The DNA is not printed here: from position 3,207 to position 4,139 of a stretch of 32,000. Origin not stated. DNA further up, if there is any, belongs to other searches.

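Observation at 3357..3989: The third gene of the MTA operon looks like a FucA-type aldolase, not the MtnB dehydratase: DHAP-shunt rather than canonical methionine salvage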

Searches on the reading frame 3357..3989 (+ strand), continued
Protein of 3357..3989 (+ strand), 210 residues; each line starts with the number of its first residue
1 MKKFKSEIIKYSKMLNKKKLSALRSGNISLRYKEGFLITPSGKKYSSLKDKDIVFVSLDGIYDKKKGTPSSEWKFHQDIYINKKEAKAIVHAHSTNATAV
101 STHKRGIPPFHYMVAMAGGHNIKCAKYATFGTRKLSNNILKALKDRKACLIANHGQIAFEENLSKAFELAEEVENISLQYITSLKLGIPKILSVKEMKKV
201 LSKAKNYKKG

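Call 79: predict_structure(alignment_id=A3)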
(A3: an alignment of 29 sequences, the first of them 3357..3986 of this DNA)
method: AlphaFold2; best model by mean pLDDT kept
length: 210 residues; sequences in the alignment: 29
mean_pLDDT: 94.8   pTM: 0.91
mean pLDDT of the five models: 94.8, 94.4, 93.9, 93.6, 92.8
residues with pLDDT >= 90: 191; 70-90: 14; 50-70: 3; < 50: 2
segments of 3 or more residues with pLDDT < 50: none
pLDDT, mean of each block of 10 residues (from residue 1): 93 95 94 98 95 97 95 98 98 98 97 93 97 97 97 98 98 98 97 93 66
secondary structure, 60 per line:
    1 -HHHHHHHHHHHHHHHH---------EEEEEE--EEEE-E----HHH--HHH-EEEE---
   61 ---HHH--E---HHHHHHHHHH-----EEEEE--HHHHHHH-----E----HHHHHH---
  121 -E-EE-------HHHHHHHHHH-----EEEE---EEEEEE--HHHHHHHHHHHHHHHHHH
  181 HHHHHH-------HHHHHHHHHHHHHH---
elements in order: H2-17 E27-32 E35-38 E54-57 H73-82 E88-92 H95-101 H112-117 H133-142 E148-151 E155-160 H163-186 H194-207

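Call 80: find_encoding_contigs(protein=P0126, flank=5000, max_places=1)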
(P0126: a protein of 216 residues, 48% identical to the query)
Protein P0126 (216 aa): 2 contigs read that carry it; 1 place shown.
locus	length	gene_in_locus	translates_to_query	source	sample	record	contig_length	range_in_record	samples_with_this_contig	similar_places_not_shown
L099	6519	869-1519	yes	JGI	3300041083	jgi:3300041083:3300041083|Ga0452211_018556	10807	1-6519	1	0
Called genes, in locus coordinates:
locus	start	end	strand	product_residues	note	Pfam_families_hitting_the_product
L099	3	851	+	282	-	?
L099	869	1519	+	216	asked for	PF00596:Aldolase_II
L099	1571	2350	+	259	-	PF00106:adh_short, PF08659:KR, PF13561:adh_short_C2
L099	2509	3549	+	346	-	PF00962:A_deaminase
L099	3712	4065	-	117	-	-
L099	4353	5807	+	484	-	PF00672:HAMP, PF00512:HisKA, PF02518:HATPase_c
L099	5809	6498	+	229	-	PF00072:Response_reg, PF00486:Trans_reg_C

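Call 81: find_encoding_contigs(protein=P0133, flank=5000, max_places=1)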
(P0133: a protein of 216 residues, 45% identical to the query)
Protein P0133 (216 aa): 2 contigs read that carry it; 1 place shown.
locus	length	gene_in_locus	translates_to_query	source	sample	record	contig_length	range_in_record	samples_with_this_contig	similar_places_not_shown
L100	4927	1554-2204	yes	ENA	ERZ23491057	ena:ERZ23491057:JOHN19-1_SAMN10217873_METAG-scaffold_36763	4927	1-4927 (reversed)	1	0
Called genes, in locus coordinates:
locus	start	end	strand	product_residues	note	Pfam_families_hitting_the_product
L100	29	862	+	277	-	PF13505:OMP_b-brl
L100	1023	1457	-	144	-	PF01814:Hemerythrin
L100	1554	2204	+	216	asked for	PF00596:Aldolase_II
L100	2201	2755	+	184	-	PF03602:Cons_hypoth95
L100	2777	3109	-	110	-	-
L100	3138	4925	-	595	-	?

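Call 82: find_encoding_contigs(protein=P0138, flank=5000, max_places=1)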
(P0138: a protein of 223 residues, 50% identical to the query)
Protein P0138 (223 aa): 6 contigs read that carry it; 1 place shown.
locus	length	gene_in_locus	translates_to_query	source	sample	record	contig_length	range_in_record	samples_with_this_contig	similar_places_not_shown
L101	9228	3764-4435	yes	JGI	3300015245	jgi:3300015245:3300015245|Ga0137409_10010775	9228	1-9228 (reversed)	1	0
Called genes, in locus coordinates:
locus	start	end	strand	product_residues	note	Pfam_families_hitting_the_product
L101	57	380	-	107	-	-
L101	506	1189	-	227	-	-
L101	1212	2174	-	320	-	PF01963:TraB_PrgY_gumN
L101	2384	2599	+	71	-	-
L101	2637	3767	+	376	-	PF01008:IF-2B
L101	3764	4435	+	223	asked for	PF00596:Aldolase_II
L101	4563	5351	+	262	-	-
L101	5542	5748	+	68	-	-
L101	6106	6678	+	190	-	-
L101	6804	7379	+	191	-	PF01844:HNH, PF13395:HNH_4, PF14279:HNH_5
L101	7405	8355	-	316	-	-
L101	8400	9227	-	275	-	?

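Call 85: fold_search(model_id=the predicted structure, library=pdb)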
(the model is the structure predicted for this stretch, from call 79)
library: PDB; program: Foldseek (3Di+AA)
matches with E <= 10: 453; with E <= 0.001: 83
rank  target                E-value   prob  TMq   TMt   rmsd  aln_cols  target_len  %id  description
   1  1e4c                  1.4e-24  1.00  0.93  0.95   1.1       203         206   44  L-Fuculose 1-Phosphate Aldolase from Escherichia coli Mutant S71Q (released 2000-11-06)
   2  2fua                  4.6e-24  1.00  0.95  0.95   1.2       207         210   45  L-FUCULOSE 1-PHOSPHATE ALDOLASE CRYSTAL FORM T WITH COBALT (released 1996-10-14)
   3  1dzz                  5.9e-24  1.00  0.94  0.95   1.0       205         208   44  L-Fuculose-1-Phosphate Aldolase from Escherichia coli Mutant Y113F (released 2000-06-02)
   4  1dzv                  6.7e-24  1.00  0.93  0.95   1.0       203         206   44  L-Fuculose-1-Phosphate Aldolase from Escherichia coli Mutant Y113F/Y209F (released 2000-06-02)
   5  7x78                  6.7e-24  1.00  0.92  0.95   1.3       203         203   43  L-fuculose 1-phosphate aldolase (released 2022-04-13)
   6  1e4a                  8.6e-24  1.00  0.93  0.95   1.0       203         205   45  L-Fuculose 1-Phosphate Aldolase from Escherichia coli Mutant Del(27) (released 2000-11-06)
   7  1dzx                  9.2e-24  1.00  0.94  0.95   1.0       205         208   45  L-Fuculose-1-Phosphate Aldolase from Escherichia coli Mutant R212A (released 2000-06-02)
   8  1e4b                  1.5e-23  1.00  0.93  0.95   1.0       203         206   44  L-Fuculose 1-Phosphate Aldolase from Escherichia coli Mutant N29Q (released 2000-11-06)
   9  1dzu                  2.0e-23  1.00  0.95  0.95   1.2       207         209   44  L-Fuculose-1-Phosphate Aldolase from Escherichia coli Mutant T26A (released 2000-06-02)
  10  1e49                  2.0e-23  1.00  0.93  0.95   1.1       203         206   43  L-Fuculose 1-Phosphate Aldolase from Escherichia coli Mutant N29L/S71A (released 2000-11-06)
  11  1e47                  2.2e-23  1.00  0.93  0.95   1.1       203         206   44  L-Fuculose 1-Phosphate Aldolase from Escherichia coli Mutant E73Q (released 2000-11-06)
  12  1fua                  2.5e-23  1.00  0.93  0.95   1.1       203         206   44  L-FUCULOSE 1-PHOSPHATE ALDOLASE CRYSTAL FORM T (released 1996-10-14)
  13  1e48                  4.5e-23  1.00  0.93  0.95   1.1       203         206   43  L-Fuculose 1-Phosphate Aldolase from Escherichia coli Mutant E73Q/Y113F/Y209F (released 2000-11-06)
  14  1dzw                  7.1e-23  1.00  0.93  0.95   1.1       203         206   44  L-Fuculose-1-Phosphate Aldolase from Escherichia coli Mutant F131A (released 2000-06-02)
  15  4c25                  7.5e-23  1.00  0.94  0.93   1.3       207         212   38  L-fuculose 1-phosphate aldolase (released 2013-12-18)
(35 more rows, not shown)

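Call 87: search_protein_families(library=ncbifam, proteins=[P0125, P0138, P0126, P0124, P0122], max_evalue=1e-30)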
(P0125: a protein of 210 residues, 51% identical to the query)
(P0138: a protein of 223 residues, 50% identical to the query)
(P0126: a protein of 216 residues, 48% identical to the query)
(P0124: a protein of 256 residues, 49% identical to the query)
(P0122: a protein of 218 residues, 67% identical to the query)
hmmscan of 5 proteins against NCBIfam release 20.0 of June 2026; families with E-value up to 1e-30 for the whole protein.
P0125 (210 aa): 4 families
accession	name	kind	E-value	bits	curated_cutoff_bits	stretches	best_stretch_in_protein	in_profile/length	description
NF005302.0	PRK06833.1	equivalog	3e-55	187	264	1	2-206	6-211/214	L-fuculose-phosphate aldolase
NF005984.0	PRK08087.1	subfamily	1.1e-53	182.2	264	1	5-206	9-210/215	L-fuculose-phosphate aldolase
TIGR01086.1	fucA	equivalog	2.7e-50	171.1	400.25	1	17-206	20-209/214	L-fuculose-phosphate aldolase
NF053831.1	RU1PAldHalo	equivalog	4.1e-44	150.5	300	1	17-205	18-206/208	ribulose-1-phosphate aldolase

P0138 (223 aa): 5 families
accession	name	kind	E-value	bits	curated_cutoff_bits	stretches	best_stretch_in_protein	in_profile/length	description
NF005984.0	PRK08087.1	subfamily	8.8e-68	228.3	264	1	9-220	4-211/215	L-fuculose-phosphate aldolase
TIGR01086.1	fucA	equivalog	1.6e-61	207.8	400.25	1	9-219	3-209/214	L-fuculose-phosphate aldolase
NF005302.0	PRK06833.1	equivalog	9.5e-54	182.1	264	1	12-221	7-213/214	L-fuculose-phosphate aldolase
NF053831.1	RU1PAldHalo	equivalog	1.2e-44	152.2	300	1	21-219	13-207/208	ribulose-1-phosphate aldolase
NF005123.0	PRK06557.1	subfamily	2.3e-34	119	251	1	9-215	10-216/223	L-ribulose-5-phosphate 4-epimerase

P0126 (216 aa): 6 families
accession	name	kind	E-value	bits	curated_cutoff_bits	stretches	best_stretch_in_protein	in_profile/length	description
NF005984.0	PRK08087.1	subfamily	2.4e-65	220.3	264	1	6-213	5-212/215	L-fuculose-phosphate aldolase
TIGR01086.1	fucA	equivalog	2.1e-59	200.8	400.25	1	6-212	4-210/214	L-fuculose-phosphate aldolase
NF005302.0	PRK06833.1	equivalog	4.5e-58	196.2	264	1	6-213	5-213/214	L-fuculose-phosphate aldolase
NF053831.1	RU1PAldHalo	equivalog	3e-53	180.4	300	1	7-212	5-208/208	ribulose-1-phosphate aldolase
NF005123.0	PRK06557.1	subfamily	7.1e-44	150.1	251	1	5-212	10-222/223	L-ribulose-5-phosphate 4-epimerase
NF043034.1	OxoTetrPhDc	equivalog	2.3e-32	112.4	250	1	4-199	2-200/205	3-oxo-tetronate 4-phosphate decarboxylase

P0124 (256 aa): 5 families
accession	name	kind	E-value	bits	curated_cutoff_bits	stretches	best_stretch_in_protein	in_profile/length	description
NF005984.0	PRK08087.1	subfamily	1.1e-76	257.3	264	1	6-213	3-211/215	L-fuculose-phosphate aldolase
TIGR01086.1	fucA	equivalog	3.5e-72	242.6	400.25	1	7-213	3-210/214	L-fuculose-phosphate aldolase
NF005302.0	PRK06833.1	equivalog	1.3e-58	198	264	1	9-213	6-212/214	L-fuculose-phosphate aldolase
NF053831.1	RU1PAldHalo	equivalog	5.9e-53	179.4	300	1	10-213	6-208/208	ribulose-1-phosphate aldolase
NF005123.0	PRK06557.1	subfamily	1.6e-37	129.3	251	1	6-213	9-222/223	L-ribulose-5-phosphate 4-epimerase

P0122 (218 aa): 5 families
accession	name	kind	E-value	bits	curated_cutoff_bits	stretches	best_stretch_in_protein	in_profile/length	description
NF005302.0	PRK06833.1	equivalog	4.2e-59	199.6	264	1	5-216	5-211/214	L-fuculose-phosphate aldolase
NF005984.0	PRK08087.1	subfamily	1e-56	192.1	264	1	7-215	7-209/215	L-fuculose-phosphate aldolase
TIGR01086.1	fucA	equivalog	6.8e-52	176.3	400.25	1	8-215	7-208/214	L-fuculose-phosphate aldolase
NF053831.1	RU1PAldHalo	equivalog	2.7e-51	174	300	1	5-215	4-206/208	ribulose-1-phosphate aldolase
NF005123.0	PRK06557.1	subfamily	4.8e-40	137.6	251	1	6-212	12-216/223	L-ribulose-5-phosphate 4-epimerase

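Call 96: find_homologous_proteins(query=P0138, max_evalue=1e-20)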
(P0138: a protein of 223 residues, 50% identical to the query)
Query P0138 (223 aa): 7999 proteins with E <= 1e-20 among 8000 candidates; the best 120 are listed.
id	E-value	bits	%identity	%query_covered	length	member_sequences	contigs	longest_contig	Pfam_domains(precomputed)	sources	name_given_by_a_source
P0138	1.5e-145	501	100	100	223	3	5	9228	PF00596.28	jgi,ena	-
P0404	2.4e-89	317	70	98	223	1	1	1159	PF00596.28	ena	-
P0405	1.3e-88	315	69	97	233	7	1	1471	PF00596.28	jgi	-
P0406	1.2e-87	311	67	98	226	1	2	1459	PF00596.28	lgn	-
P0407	1.8e-87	311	67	96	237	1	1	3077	PF00596.28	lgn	-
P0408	2.4e-87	310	66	98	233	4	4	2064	PF00596.28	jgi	jgi:L-fuculose-phosphate aldolase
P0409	3.3e-87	310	67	98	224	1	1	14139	PF00596.28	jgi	jgi:L-fuculose-phosphate aldolase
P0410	3.8e-87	310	67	98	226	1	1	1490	PF00596.28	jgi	jgi:L-fuculose-phosphate aldolase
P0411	5.8e-87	309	68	97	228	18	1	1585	PF00596.28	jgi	jgi:L-fuculose-phosphate aldolase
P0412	7.3e-87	309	68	97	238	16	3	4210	PF00596.28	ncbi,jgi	jgi:L-fuculose-phosphate aldolase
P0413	1.2e-86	308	67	97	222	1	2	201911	PF00596.28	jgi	-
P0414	1.3e-86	308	67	96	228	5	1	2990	PF00596.28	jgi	jgi:L-fuculose-phosphate aldolase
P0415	1.3e-86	308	65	98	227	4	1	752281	PF00596.28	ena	-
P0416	1.6e-86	308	69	98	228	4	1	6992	PF00596.28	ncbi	-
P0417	2.2e-86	307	65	98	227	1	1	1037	PF00596.28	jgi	jgi:L-fuculose-phosphate aldolase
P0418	3.4e-86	307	68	96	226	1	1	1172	PF00596.28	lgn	-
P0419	4.7e-86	306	67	98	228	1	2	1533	PF00596.28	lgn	-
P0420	5.1e-86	306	67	97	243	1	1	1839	PF00596.28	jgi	jgi:L-fuculose-phosphate aldolase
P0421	5.6e-86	306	67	98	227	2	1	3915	PF00596.28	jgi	jgi:L-fuculose-phosphate aldolase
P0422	5.9e-86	306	64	100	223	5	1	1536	PF00596.28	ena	-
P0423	7.3e-86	306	67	96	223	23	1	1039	PF00596.28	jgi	jgi:L-fuculose-phosphate aldolase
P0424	7.8e-86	305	67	98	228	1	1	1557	PF00596.28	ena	-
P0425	8.3e-86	305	66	99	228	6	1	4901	PF00596.28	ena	-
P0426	8.5e-86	305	67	98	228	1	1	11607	PF00596.28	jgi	-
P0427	1.2e-85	305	66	98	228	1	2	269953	PF00596.28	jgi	jgi:L-fuculose-phosphate aldolase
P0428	1.2e-85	305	68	96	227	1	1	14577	PF00596.28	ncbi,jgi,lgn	jgi:L-fuculose-phosphate aldolase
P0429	1.2e-85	305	67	98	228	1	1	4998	PF00596.28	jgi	-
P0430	1.4e-85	305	67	97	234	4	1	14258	PF00596.28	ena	-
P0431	1.5e-85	305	67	96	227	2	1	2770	PF00596.28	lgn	-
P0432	2.1e-85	304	66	98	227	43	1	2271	PF00596.28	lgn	-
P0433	2.1e-85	304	67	99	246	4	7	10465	PF00596.28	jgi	jgi:L-fuculose-phosphate aldolase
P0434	2.2e-85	304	68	96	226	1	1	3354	PF00596.28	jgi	jgi:L-fuculose-phosphate aldolase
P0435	2.2e-85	304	66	99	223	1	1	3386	PF00596.28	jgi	jgi:L-fuculose-phosphate aldolase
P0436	2.5e-85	304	67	98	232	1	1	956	PF00596.28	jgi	-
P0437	2.9e-85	304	67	98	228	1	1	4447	PF00596.28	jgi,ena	-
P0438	3.3e-85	303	67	98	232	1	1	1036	PF00596.28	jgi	jgi:L-fuculose-phosphate aldolase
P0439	3.7e-85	303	65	97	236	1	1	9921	PF00596.28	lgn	-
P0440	3.9e-85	303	66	97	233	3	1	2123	PF00596.28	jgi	-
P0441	4.1e-85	303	67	97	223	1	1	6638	PF00596.28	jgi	-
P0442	4.4e-85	303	67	96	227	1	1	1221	PF00596.28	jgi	jgi:L-fuculose-phosphate aldolase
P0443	4.6e-85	303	67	96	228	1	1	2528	PF00596.28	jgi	jgi:L-fuculose-phosphate aldolase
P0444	4.8e-85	303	66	96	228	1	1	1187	PF00596.28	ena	-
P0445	4.9e-85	303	66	98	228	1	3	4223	PF00596.28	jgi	jgi:L-fuculose-phosphate aldolase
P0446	5.9e-85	303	66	97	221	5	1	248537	PF00596.28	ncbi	-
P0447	6.3e-85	302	67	98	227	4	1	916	PF00596.28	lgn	-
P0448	6.8e-85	302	65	97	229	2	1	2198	PF00596.28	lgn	-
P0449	6.8e-85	302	66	98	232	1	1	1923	PF00596.28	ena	-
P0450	7.0e-85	302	68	97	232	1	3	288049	PF00596.28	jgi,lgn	jgi:L-fuculose-phosphate aldolase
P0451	7.1e-85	302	67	96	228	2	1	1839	PF00596.28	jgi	jgi:L-fuculose-phosphate aldolase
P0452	7.4e-85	302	66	98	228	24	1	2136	PF00596.28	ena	-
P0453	7.5e-85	302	67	98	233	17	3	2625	PF00596.28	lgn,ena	-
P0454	7.6e-85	302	64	98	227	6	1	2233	PF00596.28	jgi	jgi:L-fuculose-phosphate aldolase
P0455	8.0e-85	302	68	97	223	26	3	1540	PF00596.28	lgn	-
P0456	8.1e-85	302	66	98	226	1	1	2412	PF00596.28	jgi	jgi:L-fuculose-phosphate aldolase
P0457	8.5e-85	302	66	96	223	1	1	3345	PF00596.28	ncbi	-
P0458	8.9e-85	302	66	98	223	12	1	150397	PF00596.28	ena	-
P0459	9.0e-85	302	68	96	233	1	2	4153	PF00596.28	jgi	jgi:L-fuculose-phosphate aldolase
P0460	1.1e-84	302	66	98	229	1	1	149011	PF00596.28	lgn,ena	-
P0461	1.1e-84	302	67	97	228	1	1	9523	PF00596.28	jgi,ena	-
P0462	1.1e-84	302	68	96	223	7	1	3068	PF00596.28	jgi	-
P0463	1.6e-84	301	67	98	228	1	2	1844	PF00596.28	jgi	jgi:L-fuculose-phosphate aldolase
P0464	1.9e-84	301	65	97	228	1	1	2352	PF00596.28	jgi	jgi:L-fuculose-phosphate aldolase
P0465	1.9e-84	301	66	96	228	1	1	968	PF00596.28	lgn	-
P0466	1.9e-84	301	67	96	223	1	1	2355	PF00596.28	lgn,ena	-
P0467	2.0e-84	301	66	98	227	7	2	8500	PF00596.28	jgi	jgi:L-fuculose-phosphate aldolase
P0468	2.4e-84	301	64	99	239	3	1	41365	PF00596.28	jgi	jgi:L-fuculose-phosphate aldolase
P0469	2.5e-84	301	65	97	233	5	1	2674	PF00596.28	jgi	-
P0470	2.5e-84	300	69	96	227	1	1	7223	PF00596.28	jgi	-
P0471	2.6e-84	300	64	96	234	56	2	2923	PF00596.28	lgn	-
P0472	2.8e-84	300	66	96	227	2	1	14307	PF00596.28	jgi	-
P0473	2.9e-84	300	66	98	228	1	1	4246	PF00596.28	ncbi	-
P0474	3.2e-84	300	66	96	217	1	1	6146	PF00596.28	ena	-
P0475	3.3e-84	300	67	96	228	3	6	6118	PF00596.28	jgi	jgi:L-fuculose-phosphate aldolase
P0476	3.4e-84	300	66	97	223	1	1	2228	PF00596.28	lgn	-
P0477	3.8e-84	300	66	96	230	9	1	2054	PF00596.28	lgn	-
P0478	3.9e-84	300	66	97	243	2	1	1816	PF00596.28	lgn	-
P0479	4.4e-84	300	65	97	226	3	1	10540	PF00596.28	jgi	jgi:L-fuculose-phosphate aldolase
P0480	4.6e-84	300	67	97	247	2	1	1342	PF00596.28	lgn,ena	-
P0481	4.7e-84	300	66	99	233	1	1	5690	PF00596.28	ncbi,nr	ncbi:MAG: class II aldolase/adducin family protein [Burkholderiaceae bacterium]|nr:class II aldolase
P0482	4.9e-84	300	65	97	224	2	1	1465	PF00596.28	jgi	jgi:L-fuculose-phosphate aldolase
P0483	5.9e-84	299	66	98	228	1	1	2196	PF00596.28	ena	-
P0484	6.5e-84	299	66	98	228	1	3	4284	PF00596.28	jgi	jgi:L-fuculose-phosphate aldolase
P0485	6.5e-84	299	65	97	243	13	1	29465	PF00596.28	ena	-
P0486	7.5e-84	299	66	97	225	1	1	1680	PF00596.28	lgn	-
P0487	7.9e-84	299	66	97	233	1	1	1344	PF00596.28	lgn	-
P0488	8.0e-84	299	65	96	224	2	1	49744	PF00596.28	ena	-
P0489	8.0e-84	299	63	100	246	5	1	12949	PF00596.28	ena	-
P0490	8.3e-84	299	67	97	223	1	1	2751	PF00596.28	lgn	-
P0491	9.2e-84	299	63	97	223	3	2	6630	PF00596.28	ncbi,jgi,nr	ncbi:MAG: class II aldolase/adducin family protein [Burkholderiales bacterium]|jgi:L-fuculose-phosph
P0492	9.7e-84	299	67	98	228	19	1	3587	PF00596.28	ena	-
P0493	1.0e-83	299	65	97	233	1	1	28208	PF00596.28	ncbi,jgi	jgi:L-fuculose-phosphate aldolase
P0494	1.1e-83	298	67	96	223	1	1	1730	PF00596.28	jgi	-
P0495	1.2e-83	298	63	98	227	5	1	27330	PF00596.28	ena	-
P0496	1.3e-83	298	65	99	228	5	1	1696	PF00596.28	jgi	jgi:L-fuculose-phosphate aldolase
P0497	1.3e-83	298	67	96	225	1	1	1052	PF00596.28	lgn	-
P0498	1.4e-83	298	67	97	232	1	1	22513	PF00596.28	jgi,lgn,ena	-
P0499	1.4e-83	298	65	98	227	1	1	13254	PF00596.28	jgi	jgi:L-fuculose-phosphate aldolase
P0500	1.4e-83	298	67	98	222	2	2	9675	PF00596.28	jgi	-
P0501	1.5e-83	298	65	97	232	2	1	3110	PF00596.28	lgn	-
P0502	1.6e-83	298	66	97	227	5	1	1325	PF00596.28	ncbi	-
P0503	2.0e-83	298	66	96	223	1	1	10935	PF00596.28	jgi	-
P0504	2.0e-83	298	66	99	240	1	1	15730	PF00596.28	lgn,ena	-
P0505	2.3e-83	297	65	96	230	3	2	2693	PF00596.28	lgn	-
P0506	2.6e-83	297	64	100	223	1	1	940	PF00596.28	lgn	-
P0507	2.8e-83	297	64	97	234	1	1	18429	PF00596.28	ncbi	-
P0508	3.1e-83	297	65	96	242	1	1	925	PF00596.28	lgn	-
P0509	3.2e-83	297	64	99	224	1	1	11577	PF00596.28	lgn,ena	-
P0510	3.3e-83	297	67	96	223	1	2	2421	PF00596.28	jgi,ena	-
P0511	3.3e-83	297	67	98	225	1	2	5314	PF00596.28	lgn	-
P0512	3.6e-83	297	66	96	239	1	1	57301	PF00596.28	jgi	jgi:L-fuculose-phosphate aldolase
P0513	3.6e-83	297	65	100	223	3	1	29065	PF00596.28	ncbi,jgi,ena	-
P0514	3.7e-83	297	67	96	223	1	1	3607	PF00596.28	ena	-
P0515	4.0e-83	297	66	97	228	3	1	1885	PF00596.28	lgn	-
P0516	4.2e-83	297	67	96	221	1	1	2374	PF00596.28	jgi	-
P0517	4.3e-83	296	67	96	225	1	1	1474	PF00596.28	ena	-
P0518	4.7e-83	296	67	98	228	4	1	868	PF00596.28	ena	-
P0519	4.9e-83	296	65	99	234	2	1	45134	PF00596.28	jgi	-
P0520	5.3e-83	296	66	98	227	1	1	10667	PF00596.28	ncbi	-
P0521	5.3e-83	296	65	99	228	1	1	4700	PF00596.28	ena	-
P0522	5.4e-83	296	63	100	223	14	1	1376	PF00596.28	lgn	-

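Call 97: find_encoding_contigs(protein=P0415, flank=4000, max_places=1)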
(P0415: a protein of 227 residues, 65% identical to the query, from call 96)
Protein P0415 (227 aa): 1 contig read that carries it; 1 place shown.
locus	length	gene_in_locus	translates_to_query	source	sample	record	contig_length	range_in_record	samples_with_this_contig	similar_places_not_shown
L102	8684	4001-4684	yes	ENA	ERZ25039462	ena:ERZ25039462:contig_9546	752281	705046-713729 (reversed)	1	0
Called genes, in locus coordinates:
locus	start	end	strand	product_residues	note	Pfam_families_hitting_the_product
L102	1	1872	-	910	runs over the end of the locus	PF02629:CoA_binding, PF13380:CoA_binding_2, PF13607:Succ_CoA_lig, PF13549:ATP-grasp_5, PF13302:Acetyltransf_3 (weak), PF00583:Acetyltransf_1, PF13508:Acetyltransf_7 (faint)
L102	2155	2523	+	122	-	PF01258:zf-dskA_traR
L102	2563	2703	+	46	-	PF11346:DUF3149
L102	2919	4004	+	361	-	PF01008:IF-2B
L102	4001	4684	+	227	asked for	PF00596:Aldolase_II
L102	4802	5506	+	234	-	-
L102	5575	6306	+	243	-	-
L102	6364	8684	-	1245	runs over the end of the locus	PF05567:T4P_PilY1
